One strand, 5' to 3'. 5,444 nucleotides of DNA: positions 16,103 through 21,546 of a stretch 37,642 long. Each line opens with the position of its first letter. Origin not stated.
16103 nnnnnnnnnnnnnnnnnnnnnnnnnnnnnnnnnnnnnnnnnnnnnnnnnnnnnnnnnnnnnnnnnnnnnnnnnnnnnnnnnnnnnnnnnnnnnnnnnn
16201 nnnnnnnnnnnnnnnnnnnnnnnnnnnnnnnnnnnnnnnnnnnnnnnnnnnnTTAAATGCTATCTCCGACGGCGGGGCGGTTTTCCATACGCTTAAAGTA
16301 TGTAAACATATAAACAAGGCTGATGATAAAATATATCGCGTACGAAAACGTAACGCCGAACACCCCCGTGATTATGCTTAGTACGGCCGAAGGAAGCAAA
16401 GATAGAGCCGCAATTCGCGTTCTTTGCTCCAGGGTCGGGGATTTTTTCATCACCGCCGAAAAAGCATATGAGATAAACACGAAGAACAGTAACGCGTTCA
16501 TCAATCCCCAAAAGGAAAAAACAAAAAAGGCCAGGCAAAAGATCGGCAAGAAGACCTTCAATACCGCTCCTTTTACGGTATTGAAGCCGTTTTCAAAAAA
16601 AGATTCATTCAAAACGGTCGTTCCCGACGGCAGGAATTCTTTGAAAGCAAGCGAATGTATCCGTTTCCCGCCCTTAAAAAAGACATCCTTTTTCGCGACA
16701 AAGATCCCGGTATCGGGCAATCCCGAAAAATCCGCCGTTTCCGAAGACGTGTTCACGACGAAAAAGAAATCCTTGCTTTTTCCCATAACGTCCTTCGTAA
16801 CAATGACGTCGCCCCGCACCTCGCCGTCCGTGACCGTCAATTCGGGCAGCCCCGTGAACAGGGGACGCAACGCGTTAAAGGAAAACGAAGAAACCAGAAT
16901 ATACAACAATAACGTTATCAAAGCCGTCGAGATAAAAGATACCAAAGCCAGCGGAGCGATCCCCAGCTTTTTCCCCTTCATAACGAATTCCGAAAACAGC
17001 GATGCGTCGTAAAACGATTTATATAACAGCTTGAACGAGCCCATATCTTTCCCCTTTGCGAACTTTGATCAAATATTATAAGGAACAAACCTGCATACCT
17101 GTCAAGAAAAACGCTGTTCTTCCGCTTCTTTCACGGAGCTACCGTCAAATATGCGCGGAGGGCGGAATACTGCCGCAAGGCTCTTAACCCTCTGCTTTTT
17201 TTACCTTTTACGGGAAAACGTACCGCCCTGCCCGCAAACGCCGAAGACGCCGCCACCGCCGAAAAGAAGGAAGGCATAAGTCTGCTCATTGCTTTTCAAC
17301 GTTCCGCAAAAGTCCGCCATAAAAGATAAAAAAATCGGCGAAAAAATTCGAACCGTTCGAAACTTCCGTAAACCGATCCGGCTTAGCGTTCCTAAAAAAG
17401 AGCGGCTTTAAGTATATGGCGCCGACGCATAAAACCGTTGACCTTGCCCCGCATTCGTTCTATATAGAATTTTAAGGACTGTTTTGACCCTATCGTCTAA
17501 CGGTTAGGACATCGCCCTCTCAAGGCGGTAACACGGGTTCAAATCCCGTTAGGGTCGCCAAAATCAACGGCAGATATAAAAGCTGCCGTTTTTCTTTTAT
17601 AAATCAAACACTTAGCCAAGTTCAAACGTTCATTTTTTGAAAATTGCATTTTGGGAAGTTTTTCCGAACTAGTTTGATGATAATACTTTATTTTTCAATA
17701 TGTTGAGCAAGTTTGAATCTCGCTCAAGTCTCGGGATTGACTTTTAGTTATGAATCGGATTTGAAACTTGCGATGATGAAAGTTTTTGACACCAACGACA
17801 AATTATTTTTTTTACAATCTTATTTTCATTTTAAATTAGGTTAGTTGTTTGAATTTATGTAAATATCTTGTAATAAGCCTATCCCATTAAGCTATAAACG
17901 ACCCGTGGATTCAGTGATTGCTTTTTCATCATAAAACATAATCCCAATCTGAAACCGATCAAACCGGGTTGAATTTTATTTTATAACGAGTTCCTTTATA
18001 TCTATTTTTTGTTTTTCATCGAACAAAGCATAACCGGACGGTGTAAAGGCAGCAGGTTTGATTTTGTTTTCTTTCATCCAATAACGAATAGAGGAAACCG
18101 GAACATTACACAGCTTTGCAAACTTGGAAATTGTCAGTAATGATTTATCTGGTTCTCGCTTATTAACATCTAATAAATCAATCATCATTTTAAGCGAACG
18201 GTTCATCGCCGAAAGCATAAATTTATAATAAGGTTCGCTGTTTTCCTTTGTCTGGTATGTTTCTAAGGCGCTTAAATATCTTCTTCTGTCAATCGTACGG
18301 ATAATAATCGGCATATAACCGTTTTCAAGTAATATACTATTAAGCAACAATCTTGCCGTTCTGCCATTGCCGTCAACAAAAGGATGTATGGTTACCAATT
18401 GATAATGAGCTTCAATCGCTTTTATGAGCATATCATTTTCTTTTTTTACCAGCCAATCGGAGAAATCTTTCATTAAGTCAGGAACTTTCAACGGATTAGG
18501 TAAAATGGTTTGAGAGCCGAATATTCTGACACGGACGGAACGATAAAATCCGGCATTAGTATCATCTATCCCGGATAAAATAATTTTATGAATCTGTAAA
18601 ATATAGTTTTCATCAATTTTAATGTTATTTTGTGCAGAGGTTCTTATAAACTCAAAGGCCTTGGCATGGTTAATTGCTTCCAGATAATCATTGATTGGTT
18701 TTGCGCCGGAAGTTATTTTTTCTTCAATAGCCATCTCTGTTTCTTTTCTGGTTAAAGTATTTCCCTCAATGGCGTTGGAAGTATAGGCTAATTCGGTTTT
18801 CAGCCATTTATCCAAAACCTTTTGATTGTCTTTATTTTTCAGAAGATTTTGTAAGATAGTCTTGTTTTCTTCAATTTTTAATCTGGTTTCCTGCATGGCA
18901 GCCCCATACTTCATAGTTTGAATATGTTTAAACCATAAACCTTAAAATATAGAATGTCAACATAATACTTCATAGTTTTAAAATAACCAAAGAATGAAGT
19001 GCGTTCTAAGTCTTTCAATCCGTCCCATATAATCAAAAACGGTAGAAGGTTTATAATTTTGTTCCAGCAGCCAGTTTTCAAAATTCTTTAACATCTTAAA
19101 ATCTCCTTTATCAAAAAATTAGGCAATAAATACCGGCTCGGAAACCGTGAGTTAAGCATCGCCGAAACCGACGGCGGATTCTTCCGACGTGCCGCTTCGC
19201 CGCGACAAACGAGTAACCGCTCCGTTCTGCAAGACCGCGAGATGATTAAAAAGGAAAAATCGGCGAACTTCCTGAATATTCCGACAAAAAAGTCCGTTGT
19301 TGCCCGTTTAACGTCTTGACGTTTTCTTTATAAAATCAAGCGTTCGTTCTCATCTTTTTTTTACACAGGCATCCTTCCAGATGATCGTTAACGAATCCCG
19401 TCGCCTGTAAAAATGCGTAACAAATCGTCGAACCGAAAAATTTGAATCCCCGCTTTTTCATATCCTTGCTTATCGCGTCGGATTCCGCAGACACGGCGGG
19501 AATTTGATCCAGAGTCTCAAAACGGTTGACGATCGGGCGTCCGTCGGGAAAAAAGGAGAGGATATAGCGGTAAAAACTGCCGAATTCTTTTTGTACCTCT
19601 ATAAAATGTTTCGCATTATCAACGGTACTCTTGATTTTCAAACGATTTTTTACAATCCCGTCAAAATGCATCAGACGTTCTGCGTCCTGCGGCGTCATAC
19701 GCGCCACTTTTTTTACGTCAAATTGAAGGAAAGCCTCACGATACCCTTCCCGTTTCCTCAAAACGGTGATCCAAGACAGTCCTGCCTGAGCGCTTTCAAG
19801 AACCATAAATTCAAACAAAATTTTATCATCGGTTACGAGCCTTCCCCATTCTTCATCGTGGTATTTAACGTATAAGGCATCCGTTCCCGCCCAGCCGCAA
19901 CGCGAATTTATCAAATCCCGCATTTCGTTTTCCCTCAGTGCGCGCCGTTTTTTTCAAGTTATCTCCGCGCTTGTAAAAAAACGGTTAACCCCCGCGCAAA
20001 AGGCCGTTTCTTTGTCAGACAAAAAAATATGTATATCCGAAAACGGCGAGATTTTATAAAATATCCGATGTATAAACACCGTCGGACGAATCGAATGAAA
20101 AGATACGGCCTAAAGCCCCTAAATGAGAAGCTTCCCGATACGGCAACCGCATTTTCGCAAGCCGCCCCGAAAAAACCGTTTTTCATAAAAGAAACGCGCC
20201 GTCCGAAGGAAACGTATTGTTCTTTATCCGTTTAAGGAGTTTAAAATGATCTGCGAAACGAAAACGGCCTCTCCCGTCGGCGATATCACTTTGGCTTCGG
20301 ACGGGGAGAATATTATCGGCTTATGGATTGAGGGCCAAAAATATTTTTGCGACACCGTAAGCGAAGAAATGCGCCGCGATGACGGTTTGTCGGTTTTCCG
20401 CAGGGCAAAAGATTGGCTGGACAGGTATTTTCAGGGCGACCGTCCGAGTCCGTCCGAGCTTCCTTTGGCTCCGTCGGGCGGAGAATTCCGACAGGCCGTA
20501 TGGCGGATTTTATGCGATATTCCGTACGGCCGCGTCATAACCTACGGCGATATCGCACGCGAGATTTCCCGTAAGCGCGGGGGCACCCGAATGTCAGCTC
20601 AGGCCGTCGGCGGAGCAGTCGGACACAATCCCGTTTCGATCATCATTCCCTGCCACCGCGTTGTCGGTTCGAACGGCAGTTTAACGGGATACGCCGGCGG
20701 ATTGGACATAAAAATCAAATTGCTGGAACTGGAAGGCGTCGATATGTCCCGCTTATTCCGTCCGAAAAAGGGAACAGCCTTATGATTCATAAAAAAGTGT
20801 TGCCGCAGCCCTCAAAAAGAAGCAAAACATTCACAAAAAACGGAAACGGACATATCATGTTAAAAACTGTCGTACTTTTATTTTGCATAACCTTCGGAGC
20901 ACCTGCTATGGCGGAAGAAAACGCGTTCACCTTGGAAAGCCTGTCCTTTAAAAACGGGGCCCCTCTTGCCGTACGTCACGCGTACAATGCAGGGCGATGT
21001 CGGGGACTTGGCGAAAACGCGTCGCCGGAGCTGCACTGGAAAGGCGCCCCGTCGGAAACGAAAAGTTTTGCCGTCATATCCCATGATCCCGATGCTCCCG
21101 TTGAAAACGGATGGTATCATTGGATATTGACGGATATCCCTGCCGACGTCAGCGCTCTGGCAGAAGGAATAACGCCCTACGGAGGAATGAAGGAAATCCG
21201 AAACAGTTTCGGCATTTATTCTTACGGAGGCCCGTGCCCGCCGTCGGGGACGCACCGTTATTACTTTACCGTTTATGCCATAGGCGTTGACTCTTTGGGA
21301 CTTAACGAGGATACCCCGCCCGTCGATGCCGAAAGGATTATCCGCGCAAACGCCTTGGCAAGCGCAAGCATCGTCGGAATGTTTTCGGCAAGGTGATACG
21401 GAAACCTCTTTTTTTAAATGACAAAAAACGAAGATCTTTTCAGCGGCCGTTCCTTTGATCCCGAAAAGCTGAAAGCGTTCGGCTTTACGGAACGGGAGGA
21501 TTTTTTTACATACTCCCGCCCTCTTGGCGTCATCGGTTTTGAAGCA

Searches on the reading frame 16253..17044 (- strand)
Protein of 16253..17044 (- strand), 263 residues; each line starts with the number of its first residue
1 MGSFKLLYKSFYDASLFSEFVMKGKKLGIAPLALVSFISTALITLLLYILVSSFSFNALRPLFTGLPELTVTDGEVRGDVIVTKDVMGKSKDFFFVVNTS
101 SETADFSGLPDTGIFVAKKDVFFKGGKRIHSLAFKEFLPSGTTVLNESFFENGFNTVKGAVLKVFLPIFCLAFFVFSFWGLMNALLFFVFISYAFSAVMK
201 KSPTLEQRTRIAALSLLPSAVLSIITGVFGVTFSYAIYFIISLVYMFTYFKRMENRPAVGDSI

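Call 5: search_protein_families(library=pfam, proteins=[window:16253-17044:-], max_evalue=0.1)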
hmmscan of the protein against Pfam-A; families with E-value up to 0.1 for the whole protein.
window:16253-17044:- (263 aa): 2 families
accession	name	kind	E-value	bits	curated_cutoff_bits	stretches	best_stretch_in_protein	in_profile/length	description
PF06691.16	DUF1189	-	1.4e-19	71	28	1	4-247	1-241/244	Protein of unknown function (DUF1189)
PF04893.22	Yip1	-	0.014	15.7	28.6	1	169-243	57-133/173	Yip1 domain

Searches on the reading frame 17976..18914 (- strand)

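Call 5: search_protein_families(library=pfam, proteins=[window:17976-18914:-], max_evalue=0.1)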
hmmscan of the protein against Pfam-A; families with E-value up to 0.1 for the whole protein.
window:17976-18914:- (312 aa): 4 families
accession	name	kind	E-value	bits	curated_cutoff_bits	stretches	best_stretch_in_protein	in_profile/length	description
PF02661.23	Fic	-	5.7e-23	82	24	1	100-195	2-93/93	Fic/DOC family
PF00376.29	MerR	-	4.5e-08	33.2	28.2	1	261-298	1-38/38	MerR family regulatory protein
PF13411.12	MerR_1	-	1.4e-06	28.8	21.6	1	261-302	2-42/69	MerR HTH family regulatory protein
PF12728.13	HTH_17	-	0.004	17.8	27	1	259-288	1-30/51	Helix-turn-helix domain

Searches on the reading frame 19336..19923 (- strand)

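Call 5: search_protein_families(library=pfam, proteins=[window:19336-19923:-], max_evalue=0.1)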
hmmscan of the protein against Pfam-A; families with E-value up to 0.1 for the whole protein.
window:19336-19923:- (195 aa): 1 family
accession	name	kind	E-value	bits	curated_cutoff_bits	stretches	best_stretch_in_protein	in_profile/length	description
PF03352.18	Adenine_glyco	-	3.8e-75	252.1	25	1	11-187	1-176/177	Methyladenine glycosylase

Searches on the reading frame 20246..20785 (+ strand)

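Call 5: search_protein_families(library=pfam, proteins=[window:20246-20785:+], max_evalue=0.1)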
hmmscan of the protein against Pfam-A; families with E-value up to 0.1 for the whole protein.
window:20246-20785:+ (179 aa): 2 families
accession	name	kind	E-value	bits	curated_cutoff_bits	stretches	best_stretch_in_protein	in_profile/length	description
PF01035.26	DNA_binding_1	-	2.1e-33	114.5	27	1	80-165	1-81/81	6-O-methylguanine DNA methyltransferase, DNA binding domain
PF02870.21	Methyltransf_1N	-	5.8e-11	43.2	21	1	4-75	3-70/71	6-O-methylguanine DNA methyltransferase, ribonuclease-like domain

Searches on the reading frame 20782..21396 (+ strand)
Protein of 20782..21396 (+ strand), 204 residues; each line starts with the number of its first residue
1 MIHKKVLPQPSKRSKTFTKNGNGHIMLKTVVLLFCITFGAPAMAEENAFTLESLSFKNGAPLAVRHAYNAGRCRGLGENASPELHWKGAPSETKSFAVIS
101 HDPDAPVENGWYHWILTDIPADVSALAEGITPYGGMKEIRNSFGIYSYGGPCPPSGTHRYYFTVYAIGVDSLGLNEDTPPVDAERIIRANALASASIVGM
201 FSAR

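Call 5: search_protein_families(library=pfam, proteins=[window:20782-21396:+], max_evalue=0.1)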
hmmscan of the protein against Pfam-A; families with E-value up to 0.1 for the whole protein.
window:20782-21396:+ (204 aa): 1 family
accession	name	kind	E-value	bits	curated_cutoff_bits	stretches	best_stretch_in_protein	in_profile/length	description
PF01161.25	PBP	-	9.7e-36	123.5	24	1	76-201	9-135/135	Phosphatidylethanolamine-binding protein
